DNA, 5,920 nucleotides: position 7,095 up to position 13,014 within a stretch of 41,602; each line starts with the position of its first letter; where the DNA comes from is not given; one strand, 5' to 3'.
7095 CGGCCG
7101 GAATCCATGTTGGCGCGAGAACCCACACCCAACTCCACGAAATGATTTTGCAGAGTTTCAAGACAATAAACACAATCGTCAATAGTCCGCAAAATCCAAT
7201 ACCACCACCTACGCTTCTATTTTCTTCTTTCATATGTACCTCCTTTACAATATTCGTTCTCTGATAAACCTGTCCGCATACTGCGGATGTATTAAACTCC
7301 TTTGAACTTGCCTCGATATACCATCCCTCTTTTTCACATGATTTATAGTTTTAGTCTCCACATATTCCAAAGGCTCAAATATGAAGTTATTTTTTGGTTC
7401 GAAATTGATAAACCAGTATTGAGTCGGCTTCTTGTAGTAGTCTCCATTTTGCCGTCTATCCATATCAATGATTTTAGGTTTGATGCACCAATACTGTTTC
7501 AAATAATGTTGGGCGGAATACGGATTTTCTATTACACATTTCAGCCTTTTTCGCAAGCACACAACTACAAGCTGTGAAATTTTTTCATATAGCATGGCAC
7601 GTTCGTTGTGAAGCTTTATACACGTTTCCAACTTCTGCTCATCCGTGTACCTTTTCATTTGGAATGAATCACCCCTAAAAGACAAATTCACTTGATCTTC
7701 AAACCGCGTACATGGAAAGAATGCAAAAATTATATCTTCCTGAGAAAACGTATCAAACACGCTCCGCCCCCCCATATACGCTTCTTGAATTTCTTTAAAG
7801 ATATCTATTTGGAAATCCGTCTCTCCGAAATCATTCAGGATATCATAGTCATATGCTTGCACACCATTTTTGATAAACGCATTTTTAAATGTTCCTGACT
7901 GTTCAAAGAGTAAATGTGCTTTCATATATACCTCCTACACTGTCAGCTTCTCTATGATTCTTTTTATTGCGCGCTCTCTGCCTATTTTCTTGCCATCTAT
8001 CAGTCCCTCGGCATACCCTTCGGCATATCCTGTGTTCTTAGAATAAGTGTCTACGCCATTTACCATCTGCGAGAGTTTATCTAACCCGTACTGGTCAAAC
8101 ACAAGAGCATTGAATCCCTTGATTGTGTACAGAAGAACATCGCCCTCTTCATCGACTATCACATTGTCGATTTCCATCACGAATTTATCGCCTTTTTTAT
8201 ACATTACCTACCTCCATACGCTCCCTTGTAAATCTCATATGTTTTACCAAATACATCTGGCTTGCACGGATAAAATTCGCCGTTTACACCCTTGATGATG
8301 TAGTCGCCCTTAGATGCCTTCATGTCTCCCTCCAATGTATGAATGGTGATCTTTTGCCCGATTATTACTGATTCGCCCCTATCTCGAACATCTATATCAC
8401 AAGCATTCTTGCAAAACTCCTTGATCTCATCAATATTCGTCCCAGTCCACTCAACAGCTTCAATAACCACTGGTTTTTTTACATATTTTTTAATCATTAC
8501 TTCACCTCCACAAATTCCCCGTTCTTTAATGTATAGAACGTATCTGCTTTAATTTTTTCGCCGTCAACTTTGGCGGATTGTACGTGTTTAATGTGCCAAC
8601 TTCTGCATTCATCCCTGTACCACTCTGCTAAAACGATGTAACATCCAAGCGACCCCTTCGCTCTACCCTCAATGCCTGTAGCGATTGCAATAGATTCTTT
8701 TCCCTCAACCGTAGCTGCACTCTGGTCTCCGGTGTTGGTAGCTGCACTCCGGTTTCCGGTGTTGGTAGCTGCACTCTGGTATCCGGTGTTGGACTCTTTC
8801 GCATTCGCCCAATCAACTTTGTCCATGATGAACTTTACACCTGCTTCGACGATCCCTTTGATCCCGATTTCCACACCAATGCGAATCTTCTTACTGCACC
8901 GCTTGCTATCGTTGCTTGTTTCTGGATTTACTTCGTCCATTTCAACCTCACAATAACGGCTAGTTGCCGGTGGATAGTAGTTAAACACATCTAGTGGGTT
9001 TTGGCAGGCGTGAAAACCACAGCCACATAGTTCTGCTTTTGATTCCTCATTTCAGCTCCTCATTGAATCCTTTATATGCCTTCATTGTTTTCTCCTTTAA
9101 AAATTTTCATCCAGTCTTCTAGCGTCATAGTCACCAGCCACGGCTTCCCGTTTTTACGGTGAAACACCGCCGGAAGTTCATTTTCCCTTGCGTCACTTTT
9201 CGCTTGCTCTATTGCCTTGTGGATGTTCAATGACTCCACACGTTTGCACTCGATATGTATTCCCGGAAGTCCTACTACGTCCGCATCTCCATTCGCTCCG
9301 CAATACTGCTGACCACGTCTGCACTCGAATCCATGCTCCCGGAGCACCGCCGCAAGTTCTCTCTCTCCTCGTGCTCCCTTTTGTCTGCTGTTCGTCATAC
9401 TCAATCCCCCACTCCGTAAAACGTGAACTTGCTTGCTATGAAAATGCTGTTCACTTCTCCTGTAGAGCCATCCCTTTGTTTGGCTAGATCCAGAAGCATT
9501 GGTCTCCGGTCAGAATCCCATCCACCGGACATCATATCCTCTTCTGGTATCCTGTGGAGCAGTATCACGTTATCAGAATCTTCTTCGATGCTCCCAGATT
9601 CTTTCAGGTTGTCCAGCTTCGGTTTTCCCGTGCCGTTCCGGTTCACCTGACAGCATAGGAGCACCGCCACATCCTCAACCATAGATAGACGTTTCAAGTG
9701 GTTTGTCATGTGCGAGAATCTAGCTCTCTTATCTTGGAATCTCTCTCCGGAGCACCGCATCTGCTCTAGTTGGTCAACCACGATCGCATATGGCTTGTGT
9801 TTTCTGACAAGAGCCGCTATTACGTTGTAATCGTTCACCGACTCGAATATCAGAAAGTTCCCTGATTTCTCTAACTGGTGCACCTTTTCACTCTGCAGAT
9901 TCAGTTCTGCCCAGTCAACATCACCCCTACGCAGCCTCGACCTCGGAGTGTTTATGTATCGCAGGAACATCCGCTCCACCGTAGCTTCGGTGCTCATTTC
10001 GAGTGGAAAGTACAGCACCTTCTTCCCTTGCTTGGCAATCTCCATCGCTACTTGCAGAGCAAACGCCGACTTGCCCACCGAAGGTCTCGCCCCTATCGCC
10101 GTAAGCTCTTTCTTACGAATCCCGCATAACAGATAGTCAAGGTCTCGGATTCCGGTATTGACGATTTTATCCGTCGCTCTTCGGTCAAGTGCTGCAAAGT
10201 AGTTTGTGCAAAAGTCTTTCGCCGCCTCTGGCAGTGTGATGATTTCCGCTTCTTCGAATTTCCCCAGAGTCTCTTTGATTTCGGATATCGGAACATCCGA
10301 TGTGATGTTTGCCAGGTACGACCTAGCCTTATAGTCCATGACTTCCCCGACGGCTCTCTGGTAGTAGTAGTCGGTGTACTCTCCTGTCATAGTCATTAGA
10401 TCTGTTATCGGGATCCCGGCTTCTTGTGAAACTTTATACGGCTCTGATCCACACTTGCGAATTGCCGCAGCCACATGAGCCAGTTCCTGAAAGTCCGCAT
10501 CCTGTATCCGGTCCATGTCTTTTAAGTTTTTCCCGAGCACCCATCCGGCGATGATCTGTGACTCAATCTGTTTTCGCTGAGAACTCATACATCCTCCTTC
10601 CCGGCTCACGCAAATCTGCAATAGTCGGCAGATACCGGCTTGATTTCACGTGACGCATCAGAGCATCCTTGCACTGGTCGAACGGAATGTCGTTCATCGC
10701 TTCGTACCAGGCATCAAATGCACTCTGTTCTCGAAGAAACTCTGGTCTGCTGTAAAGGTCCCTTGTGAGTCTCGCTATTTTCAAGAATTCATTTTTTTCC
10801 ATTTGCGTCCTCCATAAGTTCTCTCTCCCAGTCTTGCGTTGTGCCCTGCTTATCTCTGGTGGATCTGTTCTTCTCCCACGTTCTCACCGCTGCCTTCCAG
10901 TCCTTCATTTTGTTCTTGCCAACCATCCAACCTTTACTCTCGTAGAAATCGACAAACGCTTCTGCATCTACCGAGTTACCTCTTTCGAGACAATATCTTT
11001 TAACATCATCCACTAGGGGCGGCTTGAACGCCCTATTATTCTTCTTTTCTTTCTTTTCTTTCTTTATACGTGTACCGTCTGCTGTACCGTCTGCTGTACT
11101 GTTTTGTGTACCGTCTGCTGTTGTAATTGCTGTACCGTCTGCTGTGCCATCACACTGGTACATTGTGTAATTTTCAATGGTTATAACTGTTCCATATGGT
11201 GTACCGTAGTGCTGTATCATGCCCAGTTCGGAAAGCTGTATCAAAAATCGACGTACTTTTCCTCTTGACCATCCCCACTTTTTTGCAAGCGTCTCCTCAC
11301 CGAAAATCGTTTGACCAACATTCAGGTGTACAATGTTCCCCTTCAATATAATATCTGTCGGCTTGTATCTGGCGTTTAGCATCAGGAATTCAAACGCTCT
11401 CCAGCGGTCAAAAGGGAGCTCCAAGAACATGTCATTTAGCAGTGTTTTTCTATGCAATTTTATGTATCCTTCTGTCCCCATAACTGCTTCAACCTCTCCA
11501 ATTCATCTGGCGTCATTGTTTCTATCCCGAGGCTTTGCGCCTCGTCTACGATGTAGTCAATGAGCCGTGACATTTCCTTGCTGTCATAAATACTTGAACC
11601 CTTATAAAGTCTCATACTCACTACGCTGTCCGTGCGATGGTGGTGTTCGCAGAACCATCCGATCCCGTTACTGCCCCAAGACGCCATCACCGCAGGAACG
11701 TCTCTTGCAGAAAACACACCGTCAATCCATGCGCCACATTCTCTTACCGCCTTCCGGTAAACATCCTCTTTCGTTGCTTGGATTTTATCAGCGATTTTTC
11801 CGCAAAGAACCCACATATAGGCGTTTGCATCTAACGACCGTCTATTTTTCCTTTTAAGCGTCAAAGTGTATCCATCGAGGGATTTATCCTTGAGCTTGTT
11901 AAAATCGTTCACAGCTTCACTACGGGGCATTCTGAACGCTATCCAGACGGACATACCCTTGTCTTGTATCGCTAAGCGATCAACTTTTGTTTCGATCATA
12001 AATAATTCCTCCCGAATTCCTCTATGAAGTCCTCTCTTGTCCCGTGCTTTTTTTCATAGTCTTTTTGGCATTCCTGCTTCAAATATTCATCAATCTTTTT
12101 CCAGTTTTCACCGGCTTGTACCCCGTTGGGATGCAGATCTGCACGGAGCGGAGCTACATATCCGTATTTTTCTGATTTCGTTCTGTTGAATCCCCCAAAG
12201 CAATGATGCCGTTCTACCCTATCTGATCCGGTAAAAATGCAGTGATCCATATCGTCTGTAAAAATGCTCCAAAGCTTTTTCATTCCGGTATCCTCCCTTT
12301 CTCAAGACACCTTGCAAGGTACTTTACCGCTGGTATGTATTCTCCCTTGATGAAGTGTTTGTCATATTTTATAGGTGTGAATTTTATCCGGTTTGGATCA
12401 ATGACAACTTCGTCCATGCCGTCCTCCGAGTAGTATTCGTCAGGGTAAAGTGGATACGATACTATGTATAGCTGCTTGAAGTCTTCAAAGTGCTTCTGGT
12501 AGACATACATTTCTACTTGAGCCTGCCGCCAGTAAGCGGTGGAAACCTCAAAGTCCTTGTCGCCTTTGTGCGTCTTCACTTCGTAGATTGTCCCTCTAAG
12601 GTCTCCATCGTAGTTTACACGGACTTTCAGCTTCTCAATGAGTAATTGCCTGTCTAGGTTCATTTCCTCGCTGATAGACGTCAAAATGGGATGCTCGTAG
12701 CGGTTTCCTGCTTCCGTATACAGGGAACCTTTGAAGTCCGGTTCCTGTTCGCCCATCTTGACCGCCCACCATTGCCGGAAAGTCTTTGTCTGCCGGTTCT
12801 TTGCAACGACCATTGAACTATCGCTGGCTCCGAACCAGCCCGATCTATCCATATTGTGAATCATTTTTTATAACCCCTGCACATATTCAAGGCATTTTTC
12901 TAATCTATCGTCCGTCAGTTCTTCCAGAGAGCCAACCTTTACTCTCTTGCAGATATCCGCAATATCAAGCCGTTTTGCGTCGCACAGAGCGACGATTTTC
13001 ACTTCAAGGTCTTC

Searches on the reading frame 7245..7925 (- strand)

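Call 8: search_protein_families(library=phrogs, proteins=[window:7245-7925:-], max_evalue=0.001)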
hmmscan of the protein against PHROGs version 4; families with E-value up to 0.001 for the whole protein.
window:7245-7925:- (226 aa): 1 family
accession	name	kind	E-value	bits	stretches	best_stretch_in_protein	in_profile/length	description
phrog_757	-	other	5.8e-20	72.4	1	1-221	15-215/247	DNA methyltransferase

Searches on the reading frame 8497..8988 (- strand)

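Call 8: search_protein_families(library=phrogs, proteins=[window:8497-8988:-], max_evalue=0.001)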
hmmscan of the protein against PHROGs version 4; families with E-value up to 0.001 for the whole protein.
window:8497-8988:- (163 aa): 3 families
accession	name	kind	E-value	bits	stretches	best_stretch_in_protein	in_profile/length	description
phrog_27197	-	unknown function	7.4e-45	152.4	1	67-163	1-97/97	-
phrog_4433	-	unknown function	5.1e-41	142.1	2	2-98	59-156/312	-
phrog_23265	-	unknown function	4.2e-05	24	1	75-159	136-216/222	-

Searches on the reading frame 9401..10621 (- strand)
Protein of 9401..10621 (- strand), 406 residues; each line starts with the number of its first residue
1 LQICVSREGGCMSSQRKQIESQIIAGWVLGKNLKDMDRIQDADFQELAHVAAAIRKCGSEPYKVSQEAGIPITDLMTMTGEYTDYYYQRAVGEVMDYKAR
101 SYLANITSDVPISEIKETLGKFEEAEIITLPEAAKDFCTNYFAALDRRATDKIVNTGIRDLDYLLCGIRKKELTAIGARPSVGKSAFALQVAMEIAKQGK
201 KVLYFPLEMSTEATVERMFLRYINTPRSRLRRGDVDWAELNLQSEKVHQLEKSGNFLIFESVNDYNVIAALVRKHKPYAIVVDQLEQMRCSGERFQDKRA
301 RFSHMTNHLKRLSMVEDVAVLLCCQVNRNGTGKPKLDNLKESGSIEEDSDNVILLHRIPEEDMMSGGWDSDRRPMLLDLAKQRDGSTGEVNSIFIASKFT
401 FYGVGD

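Call 8: search_protein_families(library=phrogs, proteins=[window:9401-10621:-], max_evalue=0.001)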
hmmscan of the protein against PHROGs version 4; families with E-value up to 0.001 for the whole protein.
window:9401-10621:- (406 aa): 9 families
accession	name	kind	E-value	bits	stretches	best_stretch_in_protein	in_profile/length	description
phrog_19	-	DNA, RNA and nucleotide metabolism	5e-57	195.1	1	73-402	250-579/621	DnaB-like replicative helicase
phrog_239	-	DNA, RNA and nucleotide metabolism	7.6e-31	108.8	1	150-389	336-583/801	DNA primase/helicase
phrog_243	-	DNA, RNA and nucleotide metabolism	6.5e-23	82.1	1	158-388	22-248/273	DnaB-like replicative helicase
phrog_5482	-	unknown function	8.7e-08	32.3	1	168-385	49-278/341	-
phrog_11530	-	unknown function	9.2e-08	33.1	1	279-399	35-153/184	-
phrog_97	-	other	6.2e-07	30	1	148-247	44-131/506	UvsX-like recombinase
phrog_19720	-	unknown function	3.8e-05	24.5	1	176-329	5-136/213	-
phrog_6891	-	other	0.00034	21.3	1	179-327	50-159/310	ATPase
phrog_8337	-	DNA, RNA and nucleotide metabolism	0.00048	20.6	1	130-287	26-162/273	DNA repair protein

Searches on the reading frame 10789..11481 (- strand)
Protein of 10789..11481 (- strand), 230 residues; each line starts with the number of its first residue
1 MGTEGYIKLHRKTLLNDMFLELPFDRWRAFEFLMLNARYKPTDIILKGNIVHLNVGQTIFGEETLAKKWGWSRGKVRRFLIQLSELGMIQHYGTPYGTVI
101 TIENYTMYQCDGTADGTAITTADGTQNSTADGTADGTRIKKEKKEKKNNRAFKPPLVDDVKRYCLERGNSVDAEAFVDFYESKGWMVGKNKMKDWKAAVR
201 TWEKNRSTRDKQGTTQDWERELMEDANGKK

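Call 8: search_protein_families(library=phrogs, proteins=[window:10789-11481:-], max_evalue=0.001)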
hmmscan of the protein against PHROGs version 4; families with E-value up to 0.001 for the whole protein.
window:10789-11481:- (230 aa): 8 families
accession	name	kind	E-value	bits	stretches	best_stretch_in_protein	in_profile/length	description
phrog_15768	-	unknown function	2.3e-28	100.7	1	134-213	108-191/228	-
phrog_2514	-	DNA, RNA and nucleotide metabolism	7.5e-26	92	1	4-201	3-196/270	DnaD-like helicase loader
phrog_186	-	DNA, RNA and nucleotide metabolism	7e-11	43.3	1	3-196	19-194/308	DnaD-like helicase loader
phrog_28809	-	unknown function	8.5e-11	43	1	131-227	105-204/211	-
phrog_35955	-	unknown function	1.3e-10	42.2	1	7-147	5-140/285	-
phrog_27581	-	unknown function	1.4e-10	42.3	1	4-134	26-158/216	-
phrog_7498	-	DNA, RNA and nucleotide metabolism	1.5e-08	35.2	1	29-111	27-108/296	DnaD-like helicase loader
phrog_36825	-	unknown function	0.00038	21.1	1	4-165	2-162/279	-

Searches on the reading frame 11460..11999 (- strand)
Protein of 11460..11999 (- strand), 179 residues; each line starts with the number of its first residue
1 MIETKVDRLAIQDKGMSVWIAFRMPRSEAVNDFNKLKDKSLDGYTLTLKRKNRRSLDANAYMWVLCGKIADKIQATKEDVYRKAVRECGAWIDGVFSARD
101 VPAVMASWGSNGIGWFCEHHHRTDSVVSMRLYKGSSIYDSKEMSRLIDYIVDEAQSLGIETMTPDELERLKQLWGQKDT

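Call 8: search_protein_families(library=phrogs, proteins=[window:11460-11999:-], max_evalue=0.001)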
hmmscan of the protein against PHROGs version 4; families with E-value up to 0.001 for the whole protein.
window:11460-11999:- (179 aa): 1 family
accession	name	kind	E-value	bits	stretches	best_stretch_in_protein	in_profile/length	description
phrog_72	-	DNA, RNA and nucleotide metabolism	6e-19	69.7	1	40-177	37-158/161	NinB/ Orf homologous recombination mediator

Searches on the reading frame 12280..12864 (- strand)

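Call 8: search_protein_families(library=phrogs, proteins=[window:12280-12864:-], max_evalue=0.001)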
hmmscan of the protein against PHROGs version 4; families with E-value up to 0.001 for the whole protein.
window:12280-12864:- (194 aa): 1 family
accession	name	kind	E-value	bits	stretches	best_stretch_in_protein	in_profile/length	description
phrog_434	-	DNA, RNA and nucleotide metabolism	1.9e-09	38.2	1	5-193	62-242/372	RecE-like recombination exonuclease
